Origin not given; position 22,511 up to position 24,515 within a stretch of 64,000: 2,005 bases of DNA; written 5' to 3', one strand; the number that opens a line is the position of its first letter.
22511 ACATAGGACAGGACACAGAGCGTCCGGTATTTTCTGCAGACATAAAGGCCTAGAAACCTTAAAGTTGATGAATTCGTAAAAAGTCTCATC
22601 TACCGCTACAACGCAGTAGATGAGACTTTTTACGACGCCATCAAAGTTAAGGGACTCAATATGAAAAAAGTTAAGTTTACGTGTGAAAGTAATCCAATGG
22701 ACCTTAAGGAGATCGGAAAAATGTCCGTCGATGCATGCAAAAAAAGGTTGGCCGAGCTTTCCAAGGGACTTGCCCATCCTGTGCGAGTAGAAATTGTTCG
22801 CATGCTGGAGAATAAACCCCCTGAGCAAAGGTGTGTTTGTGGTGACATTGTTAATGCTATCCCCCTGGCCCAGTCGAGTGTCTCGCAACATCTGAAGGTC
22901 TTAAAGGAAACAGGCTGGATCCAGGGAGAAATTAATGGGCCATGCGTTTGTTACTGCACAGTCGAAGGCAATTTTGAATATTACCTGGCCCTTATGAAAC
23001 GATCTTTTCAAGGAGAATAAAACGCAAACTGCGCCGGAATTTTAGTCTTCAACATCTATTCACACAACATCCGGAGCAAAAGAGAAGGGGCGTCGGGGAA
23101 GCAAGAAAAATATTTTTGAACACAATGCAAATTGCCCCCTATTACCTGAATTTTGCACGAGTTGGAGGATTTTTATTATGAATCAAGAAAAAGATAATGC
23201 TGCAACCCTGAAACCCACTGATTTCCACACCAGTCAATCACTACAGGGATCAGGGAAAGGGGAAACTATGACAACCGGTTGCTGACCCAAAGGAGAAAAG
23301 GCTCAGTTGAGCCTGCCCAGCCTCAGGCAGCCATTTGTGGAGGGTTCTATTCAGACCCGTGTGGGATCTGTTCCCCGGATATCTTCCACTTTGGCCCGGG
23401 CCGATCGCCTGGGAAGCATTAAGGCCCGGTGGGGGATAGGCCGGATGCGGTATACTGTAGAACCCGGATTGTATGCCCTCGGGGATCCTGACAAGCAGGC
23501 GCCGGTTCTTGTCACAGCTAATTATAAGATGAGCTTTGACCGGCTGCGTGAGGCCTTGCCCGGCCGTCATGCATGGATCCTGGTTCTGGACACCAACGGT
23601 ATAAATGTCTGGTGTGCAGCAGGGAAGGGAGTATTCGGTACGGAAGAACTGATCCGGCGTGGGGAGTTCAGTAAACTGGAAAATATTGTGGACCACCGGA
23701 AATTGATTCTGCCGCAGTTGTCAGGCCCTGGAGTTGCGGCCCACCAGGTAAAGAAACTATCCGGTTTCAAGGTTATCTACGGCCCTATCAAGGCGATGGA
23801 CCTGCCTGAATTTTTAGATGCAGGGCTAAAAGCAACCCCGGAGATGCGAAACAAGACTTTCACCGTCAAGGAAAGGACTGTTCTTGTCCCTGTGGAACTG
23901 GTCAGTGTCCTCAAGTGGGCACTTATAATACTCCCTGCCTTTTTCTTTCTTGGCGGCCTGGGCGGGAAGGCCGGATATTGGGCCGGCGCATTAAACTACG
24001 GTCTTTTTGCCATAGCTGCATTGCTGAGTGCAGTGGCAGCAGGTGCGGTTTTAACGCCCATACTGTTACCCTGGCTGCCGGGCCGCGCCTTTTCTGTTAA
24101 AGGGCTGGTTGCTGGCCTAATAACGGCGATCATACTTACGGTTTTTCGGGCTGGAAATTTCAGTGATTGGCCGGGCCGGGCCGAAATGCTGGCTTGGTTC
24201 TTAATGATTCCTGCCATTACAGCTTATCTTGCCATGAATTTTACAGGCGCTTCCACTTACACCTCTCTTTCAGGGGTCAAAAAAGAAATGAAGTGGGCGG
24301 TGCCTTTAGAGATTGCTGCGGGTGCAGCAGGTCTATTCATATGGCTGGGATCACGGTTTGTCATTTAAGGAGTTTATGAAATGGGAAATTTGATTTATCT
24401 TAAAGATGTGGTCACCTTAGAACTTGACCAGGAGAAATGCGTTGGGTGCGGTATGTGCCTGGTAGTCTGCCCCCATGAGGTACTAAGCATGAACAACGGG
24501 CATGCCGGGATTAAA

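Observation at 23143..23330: In-frame TGA directly after a Cys codon upstream of hgcA: possible Cys-Sec N-terminal extension or a uORF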

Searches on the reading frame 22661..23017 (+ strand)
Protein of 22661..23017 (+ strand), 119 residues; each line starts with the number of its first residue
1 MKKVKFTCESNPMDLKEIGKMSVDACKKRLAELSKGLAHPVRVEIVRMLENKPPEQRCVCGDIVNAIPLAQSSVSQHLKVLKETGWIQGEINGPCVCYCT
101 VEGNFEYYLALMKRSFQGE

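Call 6: search_protein_families(library=pfam, proteins=[window:22661-23017:+], max_evalue=0.01)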
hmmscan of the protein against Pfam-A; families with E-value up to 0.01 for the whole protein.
window:22661-23017:+ (119 aa): 3 families
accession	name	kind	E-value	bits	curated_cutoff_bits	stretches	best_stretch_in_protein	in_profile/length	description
PF01022.26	HTH_5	-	8.3e-10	38.8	22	1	40-85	2-43/47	Bacterial regulatory protein, arsR family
PF12840.13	HTH_20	-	2.8e-06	27.6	27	1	37-85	1-46/51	Helix-turn-helix domain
PF12802.13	MarR_2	-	0.0025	18.4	27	1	45-88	10-51/61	MarR family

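Call 16: search_protein_families(library=ncbifam, proteins=[window:22661-23017:+], max_evalue=0.001)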
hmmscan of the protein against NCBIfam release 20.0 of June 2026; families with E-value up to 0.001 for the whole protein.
window:22661-23017:+ (119 aa): 9 families
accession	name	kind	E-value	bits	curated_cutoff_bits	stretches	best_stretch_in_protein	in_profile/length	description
NF033788.1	HTH_metalloreg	subfamily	3.4e-14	52.4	55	1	31-101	2-69/77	metalloregulator ArsR/SmtB family transcription factor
NF033789.1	repress_SdpR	subfamily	8.3e-10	38.4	100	1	35-99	3-63/79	autorepressor SdpR family transcription factor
NF041413.1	ArsR_Rv2640c_fam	equivalog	1.5e-09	38.3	155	1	30-101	32-102/118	Rv2640c family ArsR-like transcriptional regulator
NF045707.1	Dbac_1936_reg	equivalog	5.1e-07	29.6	115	1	28-100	5-73/99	ArsR/SmtB-type metalloregulator TsoR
NF047906.1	CdPbTransRegCmtR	equivalog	1.9e-05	24.5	150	1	25-103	6-80/104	Cd(II)/Pb(II)-sensing metalloregulatory transcriptional regulator CmtR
NF040642.1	sulf_sens_BigR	equivalog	3.9e-05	23.6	155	1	28-99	8-75/95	sulfite-sensing transcriptional repressor BigR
NF053755.1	MsvR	equivalog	4.4e-05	23.3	220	1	38-90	11-59/236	transcriptional factor MsvR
NF007528.0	PRK10141.1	subfamily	4.5e-05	23.3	97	1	32-98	8-71/117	metalloregulator ArsR/SmtB family transcription factor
NF052532.1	TransRegPagRBaca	equivalog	7.7e-05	22.7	170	1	31-83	18-67/99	transcriptional repressor PagR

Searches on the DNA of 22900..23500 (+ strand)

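Call 7: search_rna_families(source=window, start=22900, end=23500, threshold=evalue, max_evalue=10)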
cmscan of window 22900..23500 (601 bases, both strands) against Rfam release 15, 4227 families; matches with E-value up to 10: 3.
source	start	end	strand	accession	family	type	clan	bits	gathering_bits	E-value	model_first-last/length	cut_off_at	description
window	23253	23305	+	RF01093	RF_site5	Cis-reg; frameshift_element;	-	18.9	35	0.94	1-60/60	no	Ma3 gene ribosomal frameshift signal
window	22972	23034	+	RF02283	TtnuCD6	Gene; snRNA; snoRNA; CD-box;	-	17.1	50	4.4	1-72/72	no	Tetrahymena snoRNA TtnuCD6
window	23214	23288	-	RF02126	GHRLOS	Gene; lncRNA;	-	13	48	1.3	1-70/70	no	Ghrelin opposite strand RNA conserved region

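Call 56: build_rna_model(alignment_id=A1, structure=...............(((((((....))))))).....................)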
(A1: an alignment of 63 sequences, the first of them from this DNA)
Model R1 built from alignment A1 (63 sequences, 54 columns); structure: as given.
model positions 51; base pairs 7; branch points 0; effective number of sequences 63; information 1.052 bits per position. Calibrated on 0.2 Mb of random sequence (short: E-values are rough).
structure used (alignment columns):
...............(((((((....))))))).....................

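Call 57: search_with_rna_model(model_id=R1, sources=[window, L021, L022, L030, L035, L039, L053, L059, L061, L062, L063, L065, L066, L068, L069, L072, L078, L015, L075], max_evalue=10)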
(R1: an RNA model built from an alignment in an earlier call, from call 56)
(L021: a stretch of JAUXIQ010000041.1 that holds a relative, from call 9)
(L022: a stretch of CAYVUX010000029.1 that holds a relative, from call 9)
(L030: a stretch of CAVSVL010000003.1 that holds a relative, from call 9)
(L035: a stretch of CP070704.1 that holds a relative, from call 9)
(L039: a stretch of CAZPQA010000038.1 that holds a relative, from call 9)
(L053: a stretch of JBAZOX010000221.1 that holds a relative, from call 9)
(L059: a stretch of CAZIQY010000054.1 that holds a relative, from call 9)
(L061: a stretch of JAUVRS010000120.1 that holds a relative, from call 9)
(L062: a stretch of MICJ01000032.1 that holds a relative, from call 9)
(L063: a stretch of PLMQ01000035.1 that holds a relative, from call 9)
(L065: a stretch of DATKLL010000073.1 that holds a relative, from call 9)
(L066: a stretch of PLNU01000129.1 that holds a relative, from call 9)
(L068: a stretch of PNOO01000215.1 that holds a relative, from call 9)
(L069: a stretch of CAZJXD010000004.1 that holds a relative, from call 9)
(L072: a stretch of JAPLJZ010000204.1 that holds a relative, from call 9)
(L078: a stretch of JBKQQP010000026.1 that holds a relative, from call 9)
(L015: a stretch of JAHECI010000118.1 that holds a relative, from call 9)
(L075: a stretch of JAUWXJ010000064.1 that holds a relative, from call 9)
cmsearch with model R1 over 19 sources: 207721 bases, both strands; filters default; matches with E-value up to 10: 18.
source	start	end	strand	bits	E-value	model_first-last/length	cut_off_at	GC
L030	4930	4980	+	62.5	2.4e-10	1-51/51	no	0.53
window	23283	23333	+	61.6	3.6e-10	1-51/51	no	0.59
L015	1550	1600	+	56.6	3.6e-09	1-51/51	no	0.53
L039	4977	5027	+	44.9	8.3e-07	1-51/51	no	0.59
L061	4977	5027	+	42.1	3e-06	1-51/51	no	0.63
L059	3082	3117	+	41.8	3.5e-06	16-51/51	no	0.69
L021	4974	5024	+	35.8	5.6e-05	1-51/51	no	0.69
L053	1667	1717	+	31.8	0.00035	1-51/51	no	0.53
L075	4965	5012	+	30.7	0.00061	1-51/51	no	0.6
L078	4978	5027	+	22.7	0.025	1-51/51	no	0.5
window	63545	63607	-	19.5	0.11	1-51/51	no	0.46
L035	4031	4063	-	16.5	0.43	1-51/51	no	0.39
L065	4988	5024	+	14.8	0.96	1-51/51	no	0.54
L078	1847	1870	+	12.4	2.9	1-51/51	no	0.38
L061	4992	5009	-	11.1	5.4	16-33/51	no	0.5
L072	3799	3831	+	10.9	5.9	16-48/51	no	0.48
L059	2124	2174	+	10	8.7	1-51/51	no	0.63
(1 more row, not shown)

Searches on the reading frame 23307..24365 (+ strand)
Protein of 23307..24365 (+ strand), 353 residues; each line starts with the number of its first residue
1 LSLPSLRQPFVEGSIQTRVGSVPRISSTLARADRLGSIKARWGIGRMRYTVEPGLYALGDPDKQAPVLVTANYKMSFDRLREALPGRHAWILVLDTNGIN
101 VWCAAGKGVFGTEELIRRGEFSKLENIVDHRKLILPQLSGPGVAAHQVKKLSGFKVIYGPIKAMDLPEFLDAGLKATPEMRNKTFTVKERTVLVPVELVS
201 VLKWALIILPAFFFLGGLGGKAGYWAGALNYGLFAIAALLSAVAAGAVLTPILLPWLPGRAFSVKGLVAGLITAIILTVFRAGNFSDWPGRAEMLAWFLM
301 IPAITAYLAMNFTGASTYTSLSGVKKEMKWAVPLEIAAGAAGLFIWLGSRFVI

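Call 6: search_protein_families(library=pfam, proteins=[window:23307-24365:+], max_evalue=0.01)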
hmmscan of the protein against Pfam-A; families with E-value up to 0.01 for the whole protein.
window:23307-24365:+ (353 aa): 1 family
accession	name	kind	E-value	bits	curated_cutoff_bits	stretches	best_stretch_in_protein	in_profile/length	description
PF03599.22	CdhD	-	3.3e-10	39.7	24.8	1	50-164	267-381/387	CO dehydrogenase/acetyl-CoA synthase delta subunit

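Call 8: find_homologous_proteins(query=window:23307-24365:+, max_evalue=1e-20)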
Query window:23307-24365:+ (353 aa): 8000 proteins with E <= 1e-20 among 8000 candidates; the best 120 are listed.
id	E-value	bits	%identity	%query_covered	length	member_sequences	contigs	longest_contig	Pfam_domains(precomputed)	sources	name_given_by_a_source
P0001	2.1e-229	779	100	100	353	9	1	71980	PF03599.23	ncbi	-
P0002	2.8e-199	680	81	100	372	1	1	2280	PF03599.23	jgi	-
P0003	8.4e-194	662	83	100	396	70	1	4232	PF03599.23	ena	-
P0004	1.4e-193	661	84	100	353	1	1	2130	PF03599.23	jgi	-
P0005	5.7e-193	659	84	100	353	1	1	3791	PF03599.23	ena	-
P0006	6.1e-193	659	84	100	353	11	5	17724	PF03599.23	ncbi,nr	ncbi:MAG: acetyl-CoA synthase subunit gamma [Deltaproteobacteria bacterium]|nr:acetyl-CoA synthase s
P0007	1.9e-192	657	84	100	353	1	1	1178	PF03599.23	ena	-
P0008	5.3e-192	656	82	100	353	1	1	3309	PF03599.23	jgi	-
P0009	3.9e-191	653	83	100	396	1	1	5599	PF03599.23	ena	-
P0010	8.0e-191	652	81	100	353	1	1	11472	PF03599.23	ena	-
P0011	2.3e-190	650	83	100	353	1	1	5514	PF03599.23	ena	-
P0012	4.5e-190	649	86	97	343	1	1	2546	PF03599.23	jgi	-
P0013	1.1e-189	648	82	100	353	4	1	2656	PF03599.23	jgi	-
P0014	1.1e-189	648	81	100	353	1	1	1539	PF03599.23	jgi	jgi:hypothetical protein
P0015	1.4e-189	648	82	100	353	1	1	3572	PF03599.23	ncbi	-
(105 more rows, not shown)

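Call 9: find_related_loci(query=window:23307-24365:+, collection=genome_contigs, flank=5000)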
Query window:23307-24365:+ (353 aa) in genome_contigs; peptide patterns used: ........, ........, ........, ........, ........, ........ (x = any residue, [..] = any of these).
599 stretches matched a pattern (row limit reached: there are more); 565 encode a relative of the query (tblastn E <= 1e-3); the best 80 are kept; 80 distinct loci.
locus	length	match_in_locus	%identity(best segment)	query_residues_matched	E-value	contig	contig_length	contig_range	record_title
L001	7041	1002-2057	84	1-352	0e+0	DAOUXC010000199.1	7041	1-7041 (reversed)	MAG TPA_asm: Desulfobacteraceae bacterium isolate CSMAG_891 CSMAG_891_k141_166866_length_7041_cov_32.0000, whole genome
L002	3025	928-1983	80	1-352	0e+0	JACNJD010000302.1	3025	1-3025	MAG: Candidatus Desulfacyla euxinica NIOZ-UU_NODE_48250_length_3025_cov_42.8936, whole genome shotgun sequence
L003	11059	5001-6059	78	1-353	0e+0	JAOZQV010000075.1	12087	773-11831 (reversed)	MAG: Deltaproteobacteria bacterium isolate GMC6_bin_6_sub GMC6_5680_length_12087_cov_8.063996, whole genome shotgun sequ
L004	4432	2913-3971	80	1-353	0e+0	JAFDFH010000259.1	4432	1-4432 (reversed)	MAG: Deltaproteobacteria bacterium isolate Meg22_02_Bin_128 Meg22_02_Bin_128_scaffold_54075, whole genome shotgun sequen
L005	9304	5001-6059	80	1-353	2e-178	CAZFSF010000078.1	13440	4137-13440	MAG TPA_asm: uncultured Desulfobacteraceae bacterium isolate SRP214966_co1_315 genome assembly, contig: NODE_7077_length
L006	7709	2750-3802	73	1-351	2e-175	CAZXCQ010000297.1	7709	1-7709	MAG TPA_asm: uncultured Desulfobacteraceae bacterium isolate SRP323688_co1_244 genome assembly, contig: NODE_13647_lengt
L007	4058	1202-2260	78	1-353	1e-180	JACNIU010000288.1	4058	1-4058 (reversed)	MAG: Desulfobacterales bacterium isolate NIOZ-UU19 NIOZ-UU_NODE_30081_length_4058_cov_14.4926, whole genome shotgun sequ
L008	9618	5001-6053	77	1-351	9e-174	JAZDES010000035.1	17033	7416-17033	MAG: Pseudomonadota bacterium isolate MEGAHIT-group-0.160 k141_12883601, whole genome shotgun sequence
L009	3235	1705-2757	75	1-351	0e+0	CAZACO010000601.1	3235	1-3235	MAG TPA_asm: uncultured Desulfobacteraceae bacterium isolate binchicken_co129_686 genome assembly, contig: NODE_118788_l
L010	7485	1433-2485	73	1-351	5e-171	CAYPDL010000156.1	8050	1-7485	MAG TPA_asm: uncultured Desulfobacteraceae bacterium isolate SRP178699_co1_442 genome assembly, contig: NODE_12747_lengt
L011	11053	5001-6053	71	2-352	4e-168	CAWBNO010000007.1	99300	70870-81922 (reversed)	MAG: uncultured delta proteobacterium isolate MFD09779.bin.1.88 genome assembly, contig: contig_13051, whole genome shot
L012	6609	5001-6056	71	1-352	1e-167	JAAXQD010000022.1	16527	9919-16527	MAG: Desulfobacterales bacterium isolate MAG-BB-01-B scaffold_299, whole genome shotgun sequence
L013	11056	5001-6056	74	1-352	2e-165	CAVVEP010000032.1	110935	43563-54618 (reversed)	MAG: uncultured delta proteobacterium isolate MFD02416.bin.3.208 genome assembly, contig: contig_3314, whole genome shot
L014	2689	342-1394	73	3-353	2e-175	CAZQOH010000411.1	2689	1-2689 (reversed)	MAG TPA_asm: uncultured Desulfobacterales bacterium isolate SRP200020_co1_95 genome assembly, contig: NODE_52397_length_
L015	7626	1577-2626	71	2-351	3e-165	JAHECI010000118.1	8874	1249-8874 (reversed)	MAG: Desulfobacterales bacterium isolate Ww166 NODE_19758_length_8874_cov_7.122587, whole genome shotgun sequence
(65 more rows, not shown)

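Call 24: find_encoding_contigs(protein=P0001, flank=1000, max_places=3)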
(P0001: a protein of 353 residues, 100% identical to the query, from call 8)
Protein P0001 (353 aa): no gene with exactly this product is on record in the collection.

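Call 27: list_cluster_members(proteins=[P0001, P0003])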
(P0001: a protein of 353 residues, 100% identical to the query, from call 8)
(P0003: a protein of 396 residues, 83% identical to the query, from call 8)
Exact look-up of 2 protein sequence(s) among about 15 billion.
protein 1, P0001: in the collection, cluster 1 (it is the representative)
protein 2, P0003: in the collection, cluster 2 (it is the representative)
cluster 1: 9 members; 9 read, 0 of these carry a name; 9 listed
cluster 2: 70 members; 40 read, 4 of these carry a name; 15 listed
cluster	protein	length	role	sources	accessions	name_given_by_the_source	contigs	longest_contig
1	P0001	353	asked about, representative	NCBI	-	-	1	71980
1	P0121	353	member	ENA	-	-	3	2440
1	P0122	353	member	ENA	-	-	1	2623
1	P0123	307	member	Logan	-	-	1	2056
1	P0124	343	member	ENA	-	-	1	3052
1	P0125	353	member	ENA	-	-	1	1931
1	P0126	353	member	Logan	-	-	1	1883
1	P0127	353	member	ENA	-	-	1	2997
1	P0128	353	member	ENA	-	-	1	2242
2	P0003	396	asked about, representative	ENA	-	-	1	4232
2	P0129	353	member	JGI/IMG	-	hypothetical protein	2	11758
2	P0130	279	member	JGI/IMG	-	acetyl-CoA decarbonylase/synthase complex subunit gamma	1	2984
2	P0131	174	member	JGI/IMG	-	acetyl-CoA decarbonylase/synthase complex subunit gamma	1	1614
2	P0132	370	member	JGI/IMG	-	hypothetical protein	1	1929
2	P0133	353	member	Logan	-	-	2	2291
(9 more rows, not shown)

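Call 53: predict_structure(alignment_id=A2)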
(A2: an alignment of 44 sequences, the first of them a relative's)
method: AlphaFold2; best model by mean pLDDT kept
length: 396 residues; sequences in the alignment: 44
mean_pLDDT: 52.6   pTM: 0.46
mean pLDDT of the five models: 52.6, 52.0, 49.4, 46.5, 44.9
residues with pLDDT >= 90: 40; 70-90: 79; 50-70: 47; < 50: 230
segments of 3 or more residues with pLDDT < 50: 1-55, 60-63, 65-104, 108-123, 130-228, 356-368
pLDDT, mean of each block of 10 residues (from residue 1): 26 26 24 23 26 45 46 33 30 37 46 43 49 40 32 37 40 26 26 26 37 38 45 60 76 89 82 91 90 74 71 92 80 87 90 52 40 72 90 75
secondary structure, 60 per line:
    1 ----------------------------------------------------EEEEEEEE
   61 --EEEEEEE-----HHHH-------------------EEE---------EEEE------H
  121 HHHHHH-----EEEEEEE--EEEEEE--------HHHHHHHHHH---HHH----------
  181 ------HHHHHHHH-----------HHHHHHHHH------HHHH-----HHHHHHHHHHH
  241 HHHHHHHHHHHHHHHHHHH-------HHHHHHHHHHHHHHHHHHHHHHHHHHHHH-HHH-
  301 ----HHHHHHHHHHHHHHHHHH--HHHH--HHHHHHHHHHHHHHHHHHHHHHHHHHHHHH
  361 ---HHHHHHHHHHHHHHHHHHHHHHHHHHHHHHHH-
elements in order: E53-60 E63-69 H75-78 E98-100 E110-113 H120-126 E132-138 E141-146 H155-164 H187-194 H206-214 H221-224 H230-259 H267-295 H305-322 H325-328 H331-360 H364-395
